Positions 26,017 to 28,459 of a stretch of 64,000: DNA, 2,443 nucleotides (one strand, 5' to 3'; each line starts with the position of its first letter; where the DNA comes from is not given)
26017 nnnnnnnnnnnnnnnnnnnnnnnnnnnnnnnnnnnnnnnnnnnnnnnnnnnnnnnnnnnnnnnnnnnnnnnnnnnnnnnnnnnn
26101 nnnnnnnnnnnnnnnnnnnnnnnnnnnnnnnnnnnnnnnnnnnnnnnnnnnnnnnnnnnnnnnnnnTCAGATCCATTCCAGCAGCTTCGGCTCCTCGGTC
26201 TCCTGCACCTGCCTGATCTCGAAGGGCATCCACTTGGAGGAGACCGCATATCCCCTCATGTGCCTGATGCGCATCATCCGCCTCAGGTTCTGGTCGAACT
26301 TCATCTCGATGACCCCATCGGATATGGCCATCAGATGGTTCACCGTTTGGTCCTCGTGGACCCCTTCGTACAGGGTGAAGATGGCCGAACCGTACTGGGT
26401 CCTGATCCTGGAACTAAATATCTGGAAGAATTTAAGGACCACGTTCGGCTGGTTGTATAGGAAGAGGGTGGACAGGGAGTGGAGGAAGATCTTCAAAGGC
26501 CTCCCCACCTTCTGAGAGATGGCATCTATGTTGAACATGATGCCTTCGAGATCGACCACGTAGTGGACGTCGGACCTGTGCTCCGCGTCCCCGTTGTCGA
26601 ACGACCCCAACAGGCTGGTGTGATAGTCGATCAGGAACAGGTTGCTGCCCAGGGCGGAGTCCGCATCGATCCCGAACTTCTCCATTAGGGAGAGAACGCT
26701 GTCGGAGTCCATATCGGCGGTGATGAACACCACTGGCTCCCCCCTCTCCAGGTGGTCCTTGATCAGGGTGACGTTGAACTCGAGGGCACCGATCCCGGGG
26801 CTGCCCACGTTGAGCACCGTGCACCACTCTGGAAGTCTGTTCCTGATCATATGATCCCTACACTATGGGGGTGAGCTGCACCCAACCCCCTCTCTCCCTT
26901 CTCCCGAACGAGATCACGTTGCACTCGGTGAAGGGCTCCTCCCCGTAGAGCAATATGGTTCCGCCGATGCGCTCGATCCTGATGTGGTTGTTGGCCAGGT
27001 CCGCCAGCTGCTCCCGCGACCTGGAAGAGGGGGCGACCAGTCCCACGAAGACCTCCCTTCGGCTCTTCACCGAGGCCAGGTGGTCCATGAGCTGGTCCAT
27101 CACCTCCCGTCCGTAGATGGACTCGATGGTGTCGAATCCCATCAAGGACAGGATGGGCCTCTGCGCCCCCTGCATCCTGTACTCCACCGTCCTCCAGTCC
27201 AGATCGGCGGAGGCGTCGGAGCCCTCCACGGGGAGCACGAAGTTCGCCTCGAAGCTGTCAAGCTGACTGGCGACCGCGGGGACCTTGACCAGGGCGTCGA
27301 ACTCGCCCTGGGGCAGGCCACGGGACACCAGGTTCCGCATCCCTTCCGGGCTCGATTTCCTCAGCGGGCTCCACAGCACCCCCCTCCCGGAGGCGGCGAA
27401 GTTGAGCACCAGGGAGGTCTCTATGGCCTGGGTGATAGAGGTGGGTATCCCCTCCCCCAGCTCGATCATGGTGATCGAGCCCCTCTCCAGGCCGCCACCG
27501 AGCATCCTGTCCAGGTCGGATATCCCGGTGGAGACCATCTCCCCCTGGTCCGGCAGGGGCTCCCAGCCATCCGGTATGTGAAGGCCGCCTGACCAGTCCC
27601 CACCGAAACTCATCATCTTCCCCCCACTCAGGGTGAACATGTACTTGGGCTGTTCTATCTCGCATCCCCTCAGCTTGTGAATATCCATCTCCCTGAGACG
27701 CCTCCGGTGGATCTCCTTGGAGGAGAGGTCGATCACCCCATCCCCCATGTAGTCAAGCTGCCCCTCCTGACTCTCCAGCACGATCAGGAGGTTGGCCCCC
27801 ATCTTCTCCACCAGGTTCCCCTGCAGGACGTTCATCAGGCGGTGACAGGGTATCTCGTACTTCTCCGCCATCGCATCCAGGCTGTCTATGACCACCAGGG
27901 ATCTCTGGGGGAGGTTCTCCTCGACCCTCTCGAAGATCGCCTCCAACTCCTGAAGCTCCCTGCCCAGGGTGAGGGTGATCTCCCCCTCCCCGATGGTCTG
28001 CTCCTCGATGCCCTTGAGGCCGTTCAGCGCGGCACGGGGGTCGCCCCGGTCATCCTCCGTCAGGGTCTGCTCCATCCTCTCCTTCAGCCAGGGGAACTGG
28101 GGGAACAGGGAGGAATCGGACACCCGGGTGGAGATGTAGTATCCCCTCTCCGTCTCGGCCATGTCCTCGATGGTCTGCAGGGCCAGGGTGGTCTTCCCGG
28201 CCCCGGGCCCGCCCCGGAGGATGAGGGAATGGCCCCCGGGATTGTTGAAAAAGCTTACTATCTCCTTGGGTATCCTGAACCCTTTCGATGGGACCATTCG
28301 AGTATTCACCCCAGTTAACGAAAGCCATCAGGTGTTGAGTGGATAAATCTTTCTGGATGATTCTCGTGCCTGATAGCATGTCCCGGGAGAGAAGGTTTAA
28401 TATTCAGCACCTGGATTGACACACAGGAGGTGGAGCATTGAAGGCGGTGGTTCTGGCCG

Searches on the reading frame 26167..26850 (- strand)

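Call 46: search_protein_families(library=pfam, proteins=[window:26167-26850:-], max_evalue=0.00001)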
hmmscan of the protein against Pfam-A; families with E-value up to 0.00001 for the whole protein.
window:26167-26850:- (227 aa): 3 families
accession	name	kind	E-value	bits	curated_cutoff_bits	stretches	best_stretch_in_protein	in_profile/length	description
PF06745.19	ATPase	-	4.9e-17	62.5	26.6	1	3-214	13-221/231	KaiC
PF24336.1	DUF7504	-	8.6e-08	33.3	27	1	39-182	31-178/179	Family of unknown function (DUF7504)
PF23365.1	DUF7090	-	1.1e-06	29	27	1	89-190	84-189/192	Family of unknown function (DUF7090)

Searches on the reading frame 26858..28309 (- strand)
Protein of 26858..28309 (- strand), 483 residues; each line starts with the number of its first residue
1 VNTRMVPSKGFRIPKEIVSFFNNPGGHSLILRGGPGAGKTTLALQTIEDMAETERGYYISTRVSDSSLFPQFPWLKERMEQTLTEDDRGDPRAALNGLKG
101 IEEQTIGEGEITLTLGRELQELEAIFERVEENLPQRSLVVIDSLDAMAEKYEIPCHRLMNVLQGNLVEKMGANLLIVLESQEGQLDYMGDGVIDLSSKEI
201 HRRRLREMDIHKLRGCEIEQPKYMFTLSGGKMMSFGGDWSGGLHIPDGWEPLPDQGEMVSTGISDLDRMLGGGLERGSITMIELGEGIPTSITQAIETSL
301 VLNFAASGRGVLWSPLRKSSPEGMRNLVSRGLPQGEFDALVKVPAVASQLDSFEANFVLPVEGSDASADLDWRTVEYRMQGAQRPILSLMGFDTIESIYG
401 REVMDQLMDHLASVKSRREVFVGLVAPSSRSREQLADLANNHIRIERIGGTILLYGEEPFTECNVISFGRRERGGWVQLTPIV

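Call 46: search_protein_families(library=pfam, proteins=[window:26858-28309:-], max_evalue=0.00001)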
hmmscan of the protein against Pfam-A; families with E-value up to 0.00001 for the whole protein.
window:26858-28309:- (483 aa): 3 families
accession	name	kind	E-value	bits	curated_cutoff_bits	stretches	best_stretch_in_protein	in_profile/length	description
PF06745.19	ATPase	-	5.6e-17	62.3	26.6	1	24-228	17-220/231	KaiC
PF07088.17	GvpD_P-loop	-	4.2e-16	59.8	24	1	19-206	3-183/189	GvpD gas vesicle protein, P-loop domain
PF20440.3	GvpD_bR2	-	6.5e-11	42.6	27.9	1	249-342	2-95/254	GvpD basic region 2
